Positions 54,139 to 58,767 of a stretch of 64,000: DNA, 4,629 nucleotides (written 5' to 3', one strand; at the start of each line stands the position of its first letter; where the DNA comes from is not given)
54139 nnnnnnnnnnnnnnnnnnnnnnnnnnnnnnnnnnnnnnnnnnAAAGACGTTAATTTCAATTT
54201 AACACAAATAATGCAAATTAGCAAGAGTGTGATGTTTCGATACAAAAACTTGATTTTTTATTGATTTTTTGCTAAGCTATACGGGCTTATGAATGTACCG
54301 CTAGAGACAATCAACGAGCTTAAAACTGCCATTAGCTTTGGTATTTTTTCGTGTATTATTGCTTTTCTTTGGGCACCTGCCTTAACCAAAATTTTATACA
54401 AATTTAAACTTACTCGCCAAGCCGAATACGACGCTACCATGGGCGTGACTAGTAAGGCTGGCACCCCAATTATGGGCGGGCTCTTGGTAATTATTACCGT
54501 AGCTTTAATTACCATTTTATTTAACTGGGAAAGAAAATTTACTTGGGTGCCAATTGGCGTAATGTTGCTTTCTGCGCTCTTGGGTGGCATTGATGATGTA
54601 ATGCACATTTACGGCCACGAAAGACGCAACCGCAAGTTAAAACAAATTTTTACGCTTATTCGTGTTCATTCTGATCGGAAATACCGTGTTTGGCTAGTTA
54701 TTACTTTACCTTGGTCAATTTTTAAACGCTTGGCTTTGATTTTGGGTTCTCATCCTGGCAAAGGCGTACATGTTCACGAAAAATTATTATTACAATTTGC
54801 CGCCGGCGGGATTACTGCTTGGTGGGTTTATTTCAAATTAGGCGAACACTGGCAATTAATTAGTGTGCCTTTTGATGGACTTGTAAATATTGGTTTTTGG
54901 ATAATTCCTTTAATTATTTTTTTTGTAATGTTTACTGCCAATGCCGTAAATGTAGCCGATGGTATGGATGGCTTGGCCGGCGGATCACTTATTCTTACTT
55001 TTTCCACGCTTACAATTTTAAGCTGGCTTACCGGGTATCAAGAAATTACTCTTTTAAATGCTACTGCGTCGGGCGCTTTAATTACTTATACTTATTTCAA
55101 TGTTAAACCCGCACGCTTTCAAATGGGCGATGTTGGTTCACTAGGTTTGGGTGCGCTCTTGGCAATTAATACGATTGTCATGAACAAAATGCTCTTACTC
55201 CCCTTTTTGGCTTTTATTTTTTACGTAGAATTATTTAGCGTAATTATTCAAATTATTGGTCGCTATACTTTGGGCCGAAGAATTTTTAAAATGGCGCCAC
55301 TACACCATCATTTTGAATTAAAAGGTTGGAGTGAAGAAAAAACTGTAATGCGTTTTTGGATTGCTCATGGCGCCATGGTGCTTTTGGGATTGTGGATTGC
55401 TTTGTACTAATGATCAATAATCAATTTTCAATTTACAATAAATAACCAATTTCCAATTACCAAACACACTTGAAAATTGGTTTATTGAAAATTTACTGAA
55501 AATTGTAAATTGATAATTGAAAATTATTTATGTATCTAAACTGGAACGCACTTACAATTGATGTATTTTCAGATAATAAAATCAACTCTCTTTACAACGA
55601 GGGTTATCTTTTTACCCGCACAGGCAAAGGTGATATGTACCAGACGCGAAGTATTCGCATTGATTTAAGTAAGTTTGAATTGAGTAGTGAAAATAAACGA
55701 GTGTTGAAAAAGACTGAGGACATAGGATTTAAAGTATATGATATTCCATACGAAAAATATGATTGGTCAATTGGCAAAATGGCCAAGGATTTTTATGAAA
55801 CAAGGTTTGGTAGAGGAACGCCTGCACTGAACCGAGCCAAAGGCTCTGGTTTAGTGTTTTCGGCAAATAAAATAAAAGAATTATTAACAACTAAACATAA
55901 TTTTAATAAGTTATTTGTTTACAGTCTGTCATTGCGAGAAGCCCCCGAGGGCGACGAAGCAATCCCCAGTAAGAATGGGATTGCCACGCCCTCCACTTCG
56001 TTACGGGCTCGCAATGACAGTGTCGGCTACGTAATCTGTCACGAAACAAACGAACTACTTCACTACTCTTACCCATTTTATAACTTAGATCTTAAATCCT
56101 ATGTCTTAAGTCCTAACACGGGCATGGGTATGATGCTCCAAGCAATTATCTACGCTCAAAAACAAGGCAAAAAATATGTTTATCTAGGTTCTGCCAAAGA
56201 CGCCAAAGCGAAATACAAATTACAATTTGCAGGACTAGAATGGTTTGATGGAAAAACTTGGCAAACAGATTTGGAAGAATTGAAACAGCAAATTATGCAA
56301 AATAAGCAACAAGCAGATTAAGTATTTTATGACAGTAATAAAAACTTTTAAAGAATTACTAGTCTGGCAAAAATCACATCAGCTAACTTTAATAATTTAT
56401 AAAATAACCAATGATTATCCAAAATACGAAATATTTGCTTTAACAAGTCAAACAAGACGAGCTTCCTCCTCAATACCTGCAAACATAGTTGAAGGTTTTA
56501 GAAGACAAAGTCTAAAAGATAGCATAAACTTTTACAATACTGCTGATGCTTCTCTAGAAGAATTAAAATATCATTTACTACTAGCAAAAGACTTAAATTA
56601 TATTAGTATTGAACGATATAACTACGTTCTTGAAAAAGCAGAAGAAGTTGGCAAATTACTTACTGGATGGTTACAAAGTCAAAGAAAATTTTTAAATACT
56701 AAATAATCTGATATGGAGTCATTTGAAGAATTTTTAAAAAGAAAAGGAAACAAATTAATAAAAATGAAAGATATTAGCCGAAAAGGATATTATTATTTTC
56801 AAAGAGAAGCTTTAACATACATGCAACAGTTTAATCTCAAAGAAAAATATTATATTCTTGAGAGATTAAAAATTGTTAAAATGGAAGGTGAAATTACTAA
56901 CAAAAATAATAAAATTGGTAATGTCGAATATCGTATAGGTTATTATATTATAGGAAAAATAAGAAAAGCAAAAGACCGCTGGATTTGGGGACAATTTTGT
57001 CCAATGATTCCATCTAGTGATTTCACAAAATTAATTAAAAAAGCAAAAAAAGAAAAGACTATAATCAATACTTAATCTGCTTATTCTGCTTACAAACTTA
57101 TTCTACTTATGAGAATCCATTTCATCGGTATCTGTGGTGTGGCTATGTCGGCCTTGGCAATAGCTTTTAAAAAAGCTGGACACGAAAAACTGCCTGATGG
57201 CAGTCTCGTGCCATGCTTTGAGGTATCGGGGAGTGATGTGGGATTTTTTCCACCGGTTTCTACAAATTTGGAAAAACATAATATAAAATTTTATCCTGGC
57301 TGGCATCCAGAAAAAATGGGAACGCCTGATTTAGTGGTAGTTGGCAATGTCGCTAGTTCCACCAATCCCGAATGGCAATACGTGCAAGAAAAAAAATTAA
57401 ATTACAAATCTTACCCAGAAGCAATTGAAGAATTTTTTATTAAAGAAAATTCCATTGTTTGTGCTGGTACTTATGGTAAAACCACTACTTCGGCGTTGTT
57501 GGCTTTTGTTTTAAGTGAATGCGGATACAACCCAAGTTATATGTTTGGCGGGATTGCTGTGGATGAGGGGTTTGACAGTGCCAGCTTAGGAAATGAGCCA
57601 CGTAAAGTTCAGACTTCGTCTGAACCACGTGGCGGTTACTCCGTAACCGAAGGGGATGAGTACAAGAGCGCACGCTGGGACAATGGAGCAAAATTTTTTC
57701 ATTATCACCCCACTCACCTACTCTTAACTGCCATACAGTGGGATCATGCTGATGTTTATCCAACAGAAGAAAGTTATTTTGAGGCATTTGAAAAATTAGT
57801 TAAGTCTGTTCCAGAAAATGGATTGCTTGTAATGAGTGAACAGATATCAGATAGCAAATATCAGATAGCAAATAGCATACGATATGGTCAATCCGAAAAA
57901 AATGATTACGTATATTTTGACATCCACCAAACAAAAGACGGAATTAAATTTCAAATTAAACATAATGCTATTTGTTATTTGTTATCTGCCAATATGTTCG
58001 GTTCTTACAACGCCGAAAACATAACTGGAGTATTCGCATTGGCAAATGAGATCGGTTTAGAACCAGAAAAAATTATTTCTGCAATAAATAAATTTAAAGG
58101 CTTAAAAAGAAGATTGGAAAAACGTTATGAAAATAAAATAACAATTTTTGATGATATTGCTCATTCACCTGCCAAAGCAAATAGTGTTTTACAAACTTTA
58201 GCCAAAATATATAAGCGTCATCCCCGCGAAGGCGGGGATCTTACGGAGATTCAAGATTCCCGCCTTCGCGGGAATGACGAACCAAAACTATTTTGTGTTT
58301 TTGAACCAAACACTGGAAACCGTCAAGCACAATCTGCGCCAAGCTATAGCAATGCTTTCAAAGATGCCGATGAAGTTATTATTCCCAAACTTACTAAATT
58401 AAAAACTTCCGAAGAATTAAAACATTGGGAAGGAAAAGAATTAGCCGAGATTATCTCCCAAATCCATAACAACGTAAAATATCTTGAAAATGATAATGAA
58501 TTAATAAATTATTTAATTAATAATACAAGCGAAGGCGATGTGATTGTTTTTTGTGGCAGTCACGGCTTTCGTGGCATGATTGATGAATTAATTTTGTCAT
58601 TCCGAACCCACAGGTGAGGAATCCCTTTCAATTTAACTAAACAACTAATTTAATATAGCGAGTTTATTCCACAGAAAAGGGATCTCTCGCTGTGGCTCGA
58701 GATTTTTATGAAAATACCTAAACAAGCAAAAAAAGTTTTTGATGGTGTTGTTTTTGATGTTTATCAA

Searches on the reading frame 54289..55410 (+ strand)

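Call 20: search_protein_families(library=pfam, proteins=[window:54289-55410:+], max_evalue=0.001)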
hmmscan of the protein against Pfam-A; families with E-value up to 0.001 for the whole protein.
window:54289-55410:+ (373 aa): 1 family
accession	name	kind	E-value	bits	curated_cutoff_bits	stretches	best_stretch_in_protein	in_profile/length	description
PF00953.26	Glycos_transf_4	-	2.2e-23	83.4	27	1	158-298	21-159/160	Glycosyl transferase family 4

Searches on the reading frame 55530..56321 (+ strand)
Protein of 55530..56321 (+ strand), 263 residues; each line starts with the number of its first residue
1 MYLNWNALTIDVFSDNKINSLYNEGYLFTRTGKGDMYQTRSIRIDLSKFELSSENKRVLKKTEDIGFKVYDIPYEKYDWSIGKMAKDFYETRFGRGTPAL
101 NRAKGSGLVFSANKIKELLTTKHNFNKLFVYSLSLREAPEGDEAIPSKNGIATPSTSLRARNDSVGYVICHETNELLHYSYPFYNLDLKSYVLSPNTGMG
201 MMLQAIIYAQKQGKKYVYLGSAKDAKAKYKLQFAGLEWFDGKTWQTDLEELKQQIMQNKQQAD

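Call 20: search_protein_families(library=pfam, proteins=[window:55530-56321:+], max_evalue=0.001)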
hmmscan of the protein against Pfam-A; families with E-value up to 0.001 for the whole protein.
window:55530-56321:+ (263 aa): 1 family
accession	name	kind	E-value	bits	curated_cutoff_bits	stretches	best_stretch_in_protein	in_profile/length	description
PF04377.21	ATE_C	-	0.00016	22.7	25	1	157-238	41-120/122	Arginine-tRNA-protein transferase, C terminus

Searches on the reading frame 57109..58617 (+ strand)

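Call 20: search_protein_families(library=pfam, proteins=[window:57109-58617:+], max_evalue=0.001)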
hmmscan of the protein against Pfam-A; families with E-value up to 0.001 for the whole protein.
window:57109-58617:+ (502 aa): 3 families
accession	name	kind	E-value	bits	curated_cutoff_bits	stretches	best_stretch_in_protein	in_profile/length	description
PF08245.18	Mur_ligase_M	-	1.5e-18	67.9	24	1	119-312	2-200/200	Mur ligase middle domain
PF01225.30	Mur_ligase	-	3.8e-12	46.8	21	1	2-109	1-90/95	Mur ligase family, catalytic domain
PF02875.26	Mur_ligase_C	-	4.7e-11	44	28.4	1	334-485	1-127/127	Mur ligase, glutamate ligase domain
